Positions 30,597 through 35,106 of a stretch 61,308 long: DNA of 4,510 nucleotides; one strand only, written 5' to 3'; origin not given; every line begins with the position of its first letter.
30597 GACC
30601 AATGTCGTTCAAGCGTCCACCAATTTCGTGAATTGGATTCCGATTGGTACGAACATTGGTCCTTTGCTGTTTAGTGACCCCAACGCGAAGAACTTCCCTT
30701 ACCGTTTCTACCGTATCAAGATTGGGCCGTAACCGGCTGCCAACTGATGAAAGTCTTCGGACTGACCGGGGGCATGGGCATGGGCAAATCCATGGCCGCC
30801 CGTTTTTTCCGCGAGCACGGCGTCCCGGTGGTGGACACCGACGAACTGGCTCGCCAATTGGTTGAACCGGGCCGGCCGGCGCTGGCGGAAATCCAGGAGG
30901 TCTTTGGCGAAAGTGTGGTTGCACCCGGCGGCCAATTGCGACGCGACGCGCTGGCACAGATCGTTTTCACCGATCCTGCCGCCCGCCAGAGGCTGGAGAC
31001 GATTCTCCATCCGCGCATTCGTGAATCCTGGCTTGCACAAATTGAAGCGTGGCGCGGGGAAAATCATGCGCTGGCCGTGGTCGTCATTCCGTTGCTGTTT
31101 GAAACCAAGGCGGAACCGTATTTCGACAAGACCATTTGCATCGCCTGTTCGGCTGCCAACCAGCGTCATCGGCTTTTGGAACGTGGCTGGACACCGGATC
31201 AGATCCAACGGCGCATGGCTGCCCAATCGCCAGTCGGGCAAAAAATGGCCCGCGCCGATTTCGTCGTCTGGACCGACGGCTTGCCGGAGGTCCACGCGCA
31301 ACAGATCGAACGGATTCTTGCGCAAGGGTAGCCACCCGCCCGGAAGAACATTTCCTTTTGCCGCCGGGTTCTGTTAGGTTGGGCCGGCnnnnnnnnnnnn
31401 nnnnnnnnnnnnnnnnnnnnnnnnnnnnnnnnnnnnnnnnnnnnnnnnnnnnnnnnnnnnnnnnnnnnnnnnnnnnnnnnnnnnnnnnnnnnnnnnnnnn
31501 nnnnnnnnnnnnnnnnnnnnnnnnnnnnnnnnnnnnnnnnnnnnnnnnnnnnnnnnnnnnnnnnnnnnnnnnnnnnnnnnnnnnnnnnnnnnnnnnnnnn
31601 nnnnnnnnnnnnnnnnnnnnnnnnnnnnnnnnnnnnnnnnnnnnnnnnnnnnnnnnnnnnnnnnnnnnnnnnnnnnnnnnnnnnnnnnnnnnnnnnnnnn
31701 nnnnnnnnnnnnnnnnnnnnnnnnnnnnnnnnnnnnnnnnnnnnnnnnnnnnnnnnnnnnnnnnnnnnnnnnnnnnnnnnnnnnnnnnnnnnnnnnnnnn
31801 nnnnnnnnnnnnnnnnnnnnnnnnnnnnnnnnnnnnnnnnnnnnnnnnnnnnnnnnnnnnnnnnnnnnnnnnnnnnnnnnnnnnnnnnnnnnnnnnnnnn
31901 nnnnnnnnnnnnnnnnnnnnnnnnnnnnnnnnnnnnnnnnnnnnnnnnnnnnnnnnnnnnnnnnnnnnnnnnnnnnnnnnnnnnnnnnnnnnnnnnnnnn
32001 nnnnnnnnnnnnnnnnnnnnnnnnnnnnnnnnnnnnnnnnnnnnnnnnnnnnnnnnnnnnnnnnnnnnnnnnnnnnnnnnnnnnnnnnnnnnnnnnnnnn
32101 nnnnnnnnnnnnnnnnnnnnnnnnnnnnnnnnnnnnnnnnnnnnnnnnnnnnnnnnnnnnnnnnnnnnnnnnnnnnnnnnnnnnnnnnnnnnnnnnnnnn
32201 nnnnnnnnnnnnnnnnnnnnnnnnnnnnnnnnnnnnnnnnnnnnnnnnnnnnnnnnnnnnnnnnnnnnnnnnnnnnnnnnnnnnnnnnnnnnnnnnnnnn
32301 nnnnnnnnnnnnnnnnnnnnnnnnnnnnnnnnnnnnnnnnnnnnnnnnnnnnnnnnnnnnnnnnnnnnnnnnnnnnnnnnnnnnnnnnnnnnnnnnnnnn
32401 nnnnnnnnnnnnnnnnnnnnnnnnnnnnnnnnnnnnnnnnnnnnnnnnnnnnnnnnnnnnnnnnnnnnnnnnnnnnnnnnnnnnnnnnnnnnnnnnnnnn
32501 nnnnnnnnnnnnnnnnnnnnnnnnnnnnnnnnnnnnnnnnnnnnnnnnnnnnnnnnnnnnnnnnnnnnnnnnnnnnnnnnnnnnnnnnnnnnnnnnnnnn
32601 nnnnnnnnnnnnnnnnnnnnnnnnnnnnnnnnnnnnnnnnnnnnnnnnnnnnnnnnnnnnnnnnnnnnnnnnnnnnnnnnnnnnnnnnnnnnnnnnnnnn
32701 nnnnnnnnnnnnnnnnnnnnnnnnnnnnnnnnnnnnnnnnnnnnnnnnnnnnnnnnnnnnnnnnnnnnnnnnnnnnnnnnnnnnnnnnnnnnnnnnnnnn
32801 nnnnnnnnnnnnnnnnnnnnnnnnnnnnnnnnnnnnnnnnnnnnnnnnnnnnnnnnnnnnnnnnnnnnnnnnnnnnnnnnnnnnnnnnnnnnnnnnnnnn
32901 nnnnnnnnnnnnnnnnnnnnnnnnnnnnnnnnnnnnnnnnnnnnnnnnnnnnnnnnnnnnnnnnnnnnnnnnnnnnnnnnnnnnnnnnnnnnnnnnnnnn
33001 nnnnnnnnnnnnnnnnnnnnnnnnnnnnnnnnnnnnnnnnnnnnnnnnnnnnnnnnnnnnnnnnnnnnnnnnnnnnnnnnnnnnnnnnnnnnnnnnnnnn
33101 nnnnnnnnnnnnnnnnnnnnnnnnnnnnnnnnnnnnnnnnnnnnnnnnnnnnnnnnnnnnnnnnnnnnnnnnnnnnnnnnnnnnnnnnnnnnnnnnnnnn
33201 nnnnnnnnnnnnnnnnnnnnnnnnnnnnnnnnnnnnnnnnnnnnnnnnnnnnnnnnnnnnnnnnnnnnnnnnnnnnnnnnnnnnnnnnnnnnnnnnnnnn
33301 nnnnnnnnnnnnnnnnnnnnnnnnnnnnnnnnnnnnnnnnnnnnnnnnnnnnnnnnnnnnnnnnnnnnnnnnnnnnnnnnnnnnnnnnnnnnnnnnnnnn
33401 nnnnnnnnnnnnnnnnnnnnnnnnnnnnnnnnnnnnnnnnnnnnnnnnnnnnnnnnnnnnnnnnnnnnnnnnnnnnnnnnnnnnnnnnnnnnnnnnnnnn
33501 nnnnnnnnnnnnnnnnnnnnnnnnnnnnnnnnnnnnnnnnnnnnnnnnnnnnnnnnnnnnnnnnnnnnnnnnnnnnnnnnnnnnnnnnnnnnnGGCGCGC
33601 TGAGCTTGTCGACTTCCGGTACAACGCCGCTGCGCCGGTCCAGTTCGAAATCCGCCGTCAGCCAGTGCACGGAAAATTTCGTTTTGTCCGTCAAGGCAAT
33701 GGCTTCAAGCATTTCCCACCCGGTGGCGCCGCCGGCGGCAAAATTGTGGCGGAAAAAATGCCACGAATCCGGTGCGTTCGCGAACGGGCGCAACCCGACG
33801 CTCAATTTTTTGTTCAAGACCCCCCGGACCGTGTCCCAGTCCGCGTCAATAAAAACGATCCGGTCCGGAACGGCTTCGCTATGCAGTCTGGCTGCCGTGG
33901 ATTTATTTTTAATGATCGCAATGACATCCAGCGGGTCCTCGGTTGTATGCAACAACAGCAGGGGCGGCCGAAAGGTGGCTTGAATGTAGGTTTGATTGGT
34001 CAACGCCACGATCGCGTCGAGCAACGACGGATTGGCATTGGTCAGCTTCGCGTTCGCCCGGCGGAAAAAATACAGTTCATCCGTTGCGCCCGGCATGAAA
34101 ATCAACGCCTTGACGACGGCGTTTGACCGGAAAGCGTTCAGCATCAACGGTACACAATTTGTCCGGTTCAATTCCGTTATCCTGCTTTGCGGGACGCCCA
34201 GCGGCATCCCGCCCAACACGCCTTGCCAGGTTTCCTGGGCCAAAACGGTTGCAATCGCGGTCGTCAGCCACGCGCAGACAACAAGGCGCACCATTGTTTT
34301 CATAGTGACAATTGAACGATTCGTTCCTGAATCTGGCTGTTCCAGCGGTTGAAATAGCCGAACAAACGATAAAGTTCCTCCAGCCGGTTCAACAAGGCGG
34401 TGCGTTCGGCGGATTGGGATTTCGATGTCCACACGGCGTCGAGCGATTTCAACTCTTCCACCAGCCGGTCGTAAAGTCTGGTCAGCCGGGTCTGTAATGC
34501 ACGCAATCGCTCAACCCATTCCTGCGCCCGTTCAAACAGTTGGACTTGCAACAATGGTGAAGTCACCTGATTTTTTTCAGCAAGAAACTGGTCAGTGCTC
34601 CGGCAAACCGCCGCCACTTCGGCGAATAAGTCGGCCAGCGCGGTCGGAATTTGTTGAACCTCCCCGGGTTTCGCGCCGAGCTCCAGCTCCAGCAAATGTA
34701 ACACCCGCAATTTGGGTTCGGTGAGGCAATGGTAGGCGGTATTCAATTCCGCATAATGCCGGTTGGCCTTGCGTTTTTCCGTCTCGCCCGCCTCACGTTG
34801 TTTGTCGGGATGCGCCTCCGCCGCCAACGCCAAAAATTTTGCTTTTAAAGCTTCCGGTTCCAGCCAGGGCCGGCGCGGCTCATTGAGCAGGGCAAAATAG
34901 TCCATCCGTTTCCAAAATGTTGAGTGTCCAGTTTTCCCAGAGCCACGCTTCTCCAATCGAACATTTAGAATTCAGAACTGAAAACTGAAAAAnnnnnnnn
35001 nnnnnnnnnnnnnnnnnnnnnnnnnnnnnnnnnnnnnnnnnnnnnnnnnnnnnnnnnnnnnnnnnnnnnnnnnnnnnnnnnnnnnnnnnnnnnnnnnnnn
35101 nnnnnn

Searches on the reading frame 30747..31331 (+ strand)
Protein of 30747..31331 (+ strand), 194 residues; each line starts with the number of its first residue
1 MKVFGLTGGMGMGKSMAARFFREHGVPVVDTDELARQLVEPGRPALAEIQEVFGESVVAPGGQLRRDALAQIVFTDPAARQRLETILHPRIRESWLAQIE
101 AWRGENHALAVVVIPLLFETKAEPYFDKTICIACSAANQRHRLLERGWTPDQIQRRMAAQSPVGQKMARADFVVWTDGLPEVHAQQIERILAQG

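Call 7: search_protein_families(library=pfam, proteins=[window:30747-31331:+], max_evalue=0.01)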
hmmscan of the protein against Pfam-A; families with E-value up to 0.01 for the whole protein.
window:30747-31331:+ (194 aa): 4 families
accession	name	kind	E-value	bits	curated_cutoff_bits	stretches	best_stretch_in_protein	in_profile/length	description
PF01121.26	CoaE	-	1.2e-48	165.7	27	1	3-177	2-175/180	Dephospho-CoA kinase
PF13238.12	AAA_18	-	0.00012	23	29.4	1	6-159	3-124/128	AAA domain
PF13671.12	AAA_33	-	0.0037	18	27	0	6-57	4-47/143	AAA domain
PF13521.12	AAA_28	-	0.0094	16.6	27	0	6-42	4-39/164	AAA domain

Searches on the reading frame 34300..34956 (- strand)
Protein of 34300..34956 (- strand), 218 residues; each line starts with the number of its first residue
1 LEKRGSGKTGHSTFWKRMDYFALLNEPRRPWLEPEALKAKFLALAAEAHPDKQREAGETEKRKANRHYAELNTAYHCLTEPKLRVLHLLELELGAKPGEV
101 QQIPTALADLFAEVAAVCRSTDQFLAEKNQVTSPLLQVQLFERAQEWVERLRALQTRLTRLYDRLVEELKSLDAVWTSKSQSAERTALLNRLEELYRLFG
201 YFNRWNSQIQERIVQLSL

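Call 14: search_protein_families(library=pfam, proteins=[window:34300-34956:-], max_evalue=0.001)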
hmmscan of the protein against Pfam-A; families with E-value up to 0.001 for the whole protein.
window:34300-34956:- (218 aa): 1 family
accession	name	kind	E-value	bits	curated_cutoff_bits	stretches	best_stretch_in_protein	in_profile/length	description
PF00226.36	DnaJ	-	5.8e-06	26.7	27.8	1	33-84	13-59/63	DnaJ domain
